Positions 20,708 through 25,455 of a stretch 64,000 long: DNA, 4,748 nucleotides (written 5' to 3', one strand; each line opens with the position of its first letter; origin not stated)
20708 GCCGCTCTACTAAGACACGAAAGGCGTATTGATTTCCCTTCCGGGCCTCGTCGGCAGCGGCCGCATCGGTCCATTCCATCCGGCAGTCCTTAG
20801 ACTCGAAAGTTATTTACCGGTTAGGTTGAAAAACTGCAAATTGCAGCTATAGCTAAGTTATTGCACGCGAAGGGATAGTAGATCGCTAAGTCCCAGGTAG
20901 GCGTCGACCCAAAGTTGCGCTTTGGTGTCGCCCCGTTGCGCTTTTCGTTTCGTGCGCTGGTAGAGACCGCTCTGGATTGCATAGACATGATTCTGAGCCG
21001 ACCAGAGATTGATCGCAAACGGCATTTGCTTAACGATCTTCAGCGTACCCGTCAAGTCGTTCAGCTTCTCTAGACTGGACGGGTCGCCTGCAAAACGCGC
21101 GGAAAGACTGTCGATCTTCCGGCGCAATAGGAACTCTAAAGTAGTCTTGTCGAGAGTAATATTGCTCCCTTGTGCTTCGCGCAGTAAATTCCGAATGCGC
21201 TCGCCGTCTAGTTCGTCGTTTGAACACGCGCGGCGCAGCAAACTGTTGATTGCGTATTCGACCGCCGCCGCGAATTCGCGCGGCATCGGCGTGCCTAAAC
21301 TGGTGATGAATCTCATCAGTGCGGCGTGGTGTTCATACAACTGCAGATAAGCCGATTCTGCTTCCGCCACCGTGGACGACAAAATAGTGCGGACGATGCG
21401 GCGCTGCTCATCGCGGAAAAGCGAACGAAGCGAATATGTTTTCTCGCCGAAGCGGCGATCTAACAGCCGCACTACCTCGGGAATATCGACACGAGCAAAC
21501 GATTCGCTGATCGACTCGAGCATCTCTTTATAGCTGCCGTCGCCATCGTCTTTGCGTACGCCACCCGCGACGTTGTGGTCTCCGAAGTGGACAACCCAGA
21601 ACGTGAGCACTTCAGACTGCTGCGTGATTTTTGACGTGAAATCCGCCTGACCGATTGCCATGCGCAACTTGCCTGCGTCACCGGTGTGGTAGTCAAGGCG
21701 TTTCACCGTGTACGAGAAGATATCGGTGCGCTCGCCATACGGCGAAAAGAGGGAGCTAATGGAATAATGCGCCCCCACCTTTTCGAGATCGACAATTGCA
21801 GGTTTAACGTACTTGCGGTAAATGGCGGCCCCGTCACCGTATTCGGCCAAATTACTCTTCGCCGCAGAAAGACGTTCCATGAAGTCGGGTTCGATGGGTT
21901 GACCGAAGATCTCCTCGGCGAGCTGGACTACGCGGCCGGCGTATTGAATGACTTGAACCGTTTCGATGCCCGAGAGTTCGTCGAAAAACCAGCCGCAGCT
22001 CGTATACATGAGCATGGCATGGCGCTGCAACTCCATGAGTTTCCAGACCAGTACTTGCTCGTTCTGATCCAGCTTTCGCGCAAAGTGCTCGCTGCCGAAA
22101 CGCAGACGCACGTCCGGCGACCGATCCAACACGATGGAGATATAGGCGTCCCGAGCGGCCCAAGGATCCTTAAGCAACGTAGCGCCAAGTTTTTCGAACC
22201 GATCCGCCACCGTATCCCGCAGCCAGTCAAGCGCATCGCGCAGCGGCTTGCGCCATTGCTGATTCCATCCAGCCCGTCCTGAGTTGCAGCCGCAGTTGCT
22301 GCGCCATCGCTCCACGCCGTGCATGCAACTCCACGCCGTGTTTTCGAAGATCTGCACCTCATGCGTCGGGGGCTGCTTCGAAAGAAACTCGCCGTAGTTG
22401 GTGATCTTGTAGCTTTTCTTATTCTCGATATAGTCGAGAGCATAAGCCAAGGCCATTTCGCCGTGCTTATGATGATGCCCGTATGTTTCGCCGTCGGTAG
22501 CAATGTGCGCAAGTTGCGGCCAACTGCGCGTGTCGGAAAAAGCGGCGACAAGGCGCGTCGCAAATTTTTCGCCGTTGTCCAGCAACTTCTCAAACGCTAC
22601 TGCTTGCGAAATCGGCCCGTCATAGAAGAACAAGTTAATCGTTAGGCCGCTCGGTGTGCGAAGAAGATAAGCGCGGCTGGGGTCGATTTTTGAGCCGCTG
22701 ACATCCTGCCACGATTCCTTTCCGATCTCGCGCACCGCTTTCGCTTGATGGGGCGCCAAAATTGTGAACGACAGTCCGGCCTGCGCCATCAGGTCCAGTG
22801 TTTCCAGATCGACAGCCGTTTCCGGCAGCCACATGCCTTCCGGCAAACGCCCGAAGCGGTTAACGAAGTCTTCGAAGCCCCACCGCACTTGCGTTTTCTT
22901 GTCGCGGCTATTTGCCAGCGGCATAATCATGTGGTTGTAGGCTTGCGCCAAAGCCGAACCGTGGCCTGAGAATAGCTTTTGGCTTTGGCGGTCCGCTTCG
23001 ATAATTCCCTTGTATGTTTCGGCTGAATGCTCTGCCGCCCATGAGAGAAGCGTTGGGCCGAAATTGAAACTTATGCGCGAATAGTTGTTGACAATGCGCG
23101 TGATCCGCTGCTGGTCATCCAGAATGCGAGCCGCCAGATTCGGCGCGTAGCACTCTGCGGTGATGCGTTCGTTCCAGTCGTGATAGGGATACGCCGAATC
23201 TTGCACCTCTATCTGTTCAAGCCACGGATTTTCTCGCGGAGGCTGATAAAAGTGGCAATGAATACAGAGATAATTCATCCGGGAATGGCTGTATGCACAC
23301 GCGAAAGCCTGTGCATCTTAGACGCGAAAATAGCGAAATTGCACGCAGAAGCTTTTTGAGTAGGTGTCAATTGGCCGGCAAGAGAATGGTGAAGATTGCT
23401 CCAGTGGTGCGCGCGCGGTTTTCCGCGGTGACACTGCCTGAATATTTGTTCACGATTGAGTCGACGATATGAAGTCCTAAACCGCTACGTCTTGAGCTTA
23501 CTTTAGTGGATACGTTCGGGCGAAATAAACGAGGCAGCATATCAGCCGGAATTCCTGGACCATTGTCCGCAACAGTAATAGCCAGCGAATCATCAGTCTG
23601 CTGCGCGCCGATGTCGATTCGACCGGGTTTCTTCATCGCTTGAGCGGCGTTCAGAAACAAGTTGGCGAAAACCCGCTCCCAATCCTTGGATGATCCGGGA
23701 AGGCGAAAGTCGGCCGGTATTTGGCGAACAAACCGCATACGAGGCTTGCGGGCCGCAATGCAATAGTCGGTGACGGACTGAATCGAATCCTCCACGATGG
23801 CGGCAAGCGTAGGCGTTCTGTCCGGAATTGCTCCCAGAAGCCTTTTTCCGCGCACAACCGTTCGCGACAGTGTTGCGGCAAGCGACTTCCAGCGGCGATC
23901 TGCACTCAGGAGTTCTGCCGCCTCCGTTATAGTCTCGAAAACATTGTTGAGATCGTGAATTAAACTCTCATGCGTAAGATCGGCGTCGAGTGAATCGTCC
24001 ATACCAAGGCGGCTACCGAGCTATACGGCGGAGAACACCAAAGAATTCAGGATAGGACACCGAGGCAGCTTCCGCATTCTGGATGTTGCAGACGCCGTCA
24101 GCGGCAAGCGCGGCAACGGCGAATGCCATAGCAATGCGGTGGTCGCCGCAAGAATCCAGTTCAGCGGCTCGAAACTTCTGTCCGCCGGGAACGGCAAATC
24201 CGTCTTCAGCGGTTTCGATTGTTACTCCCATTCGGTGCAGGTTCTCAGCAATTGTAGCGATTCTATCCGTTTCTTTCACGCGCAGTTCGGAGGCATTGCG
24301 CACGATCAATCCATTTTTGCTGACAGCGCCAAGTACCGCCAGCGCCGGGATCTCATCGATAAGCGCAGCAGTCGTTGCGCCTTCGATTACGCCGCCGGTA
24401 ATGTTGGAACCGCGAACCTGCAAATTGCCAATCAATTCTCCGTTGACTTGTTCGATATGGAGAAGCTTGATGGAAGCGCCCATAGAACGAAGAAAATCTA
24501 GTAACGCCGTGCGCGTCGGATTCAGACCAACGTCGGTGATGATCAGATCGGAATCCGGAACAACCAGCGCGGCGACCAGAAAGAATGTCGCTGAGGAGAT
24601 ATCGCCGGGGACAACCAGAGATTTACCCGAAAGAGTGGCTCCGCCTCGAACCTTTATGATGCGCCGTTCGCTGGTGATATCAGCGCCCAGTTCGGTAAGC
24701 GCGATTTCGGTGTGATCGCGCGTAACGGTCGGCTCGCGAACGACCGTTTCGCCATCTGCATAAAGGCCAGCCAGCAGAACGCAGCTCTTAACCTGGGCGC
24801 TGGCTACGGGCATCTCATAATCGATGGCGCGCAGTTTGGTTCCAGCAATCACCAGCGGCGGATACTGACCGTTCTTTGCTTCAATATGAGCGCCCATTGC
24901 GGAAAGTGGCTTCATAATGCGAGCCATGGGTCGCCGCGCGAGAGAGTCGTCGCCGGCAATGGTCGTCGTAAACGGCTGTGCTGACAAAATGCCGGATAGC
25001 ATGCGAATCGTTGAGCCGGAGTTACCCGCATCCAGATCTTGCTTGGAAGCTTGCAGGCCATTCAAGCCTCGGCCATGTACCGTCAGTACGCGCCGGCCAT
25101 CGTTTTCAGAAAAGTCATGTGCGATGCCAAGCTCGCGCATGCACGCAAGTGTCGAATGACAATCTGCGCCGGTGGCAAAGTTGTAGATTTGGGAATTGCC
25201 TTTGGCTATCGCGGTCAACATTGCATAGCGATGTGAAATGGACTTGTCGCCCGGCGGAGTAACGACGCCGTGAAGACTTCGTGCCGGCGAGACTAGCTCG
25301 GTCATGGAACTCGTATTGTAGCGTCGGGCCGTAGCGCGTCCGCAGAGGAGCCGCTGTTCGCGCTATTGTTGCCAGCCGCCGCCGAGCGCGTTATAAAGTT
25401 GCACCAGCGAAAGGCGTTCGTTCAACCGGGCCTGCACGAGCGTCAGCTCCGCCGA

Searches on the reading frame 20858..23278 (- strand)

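Call 31: search_protein_families(library=pfam, proteins=[window:20858-23278:-], max_evalue=0.00001)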
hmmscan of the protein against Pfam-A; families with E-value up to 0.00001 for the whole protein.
window:20858-23278:- (806 aa): 2 families
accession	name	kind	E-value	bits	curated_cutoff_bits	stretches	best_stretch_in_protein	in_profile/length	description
PF12055.13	DUF3536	-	1.2e-118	396.1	25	1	338-621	1-284/284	Domain of unknown function (DUF3536)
PF03065.20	Glyco_hydro_57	-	6.6e-20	72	21.2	1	38-308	42-288/291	Glycosyl hydrolase family 57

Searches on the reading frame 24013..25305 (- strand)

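Call 22: search_protein_families(library=pfam, proteins=[window:24013-25305:-], max_evalue=0.00001)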
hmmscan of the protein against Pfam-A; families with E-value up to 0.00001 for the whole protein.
window:24013-25305:- (430 aa): 1 family
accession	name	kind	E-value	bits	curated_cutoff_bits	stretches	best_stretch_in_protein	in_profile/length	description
PF00275.25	EPSP_synthase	-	1.4e-109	367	22.8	1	8-425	4-417/417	EPSP synthase (3-phosphoshikimate 1-carboxyvinyltransferase)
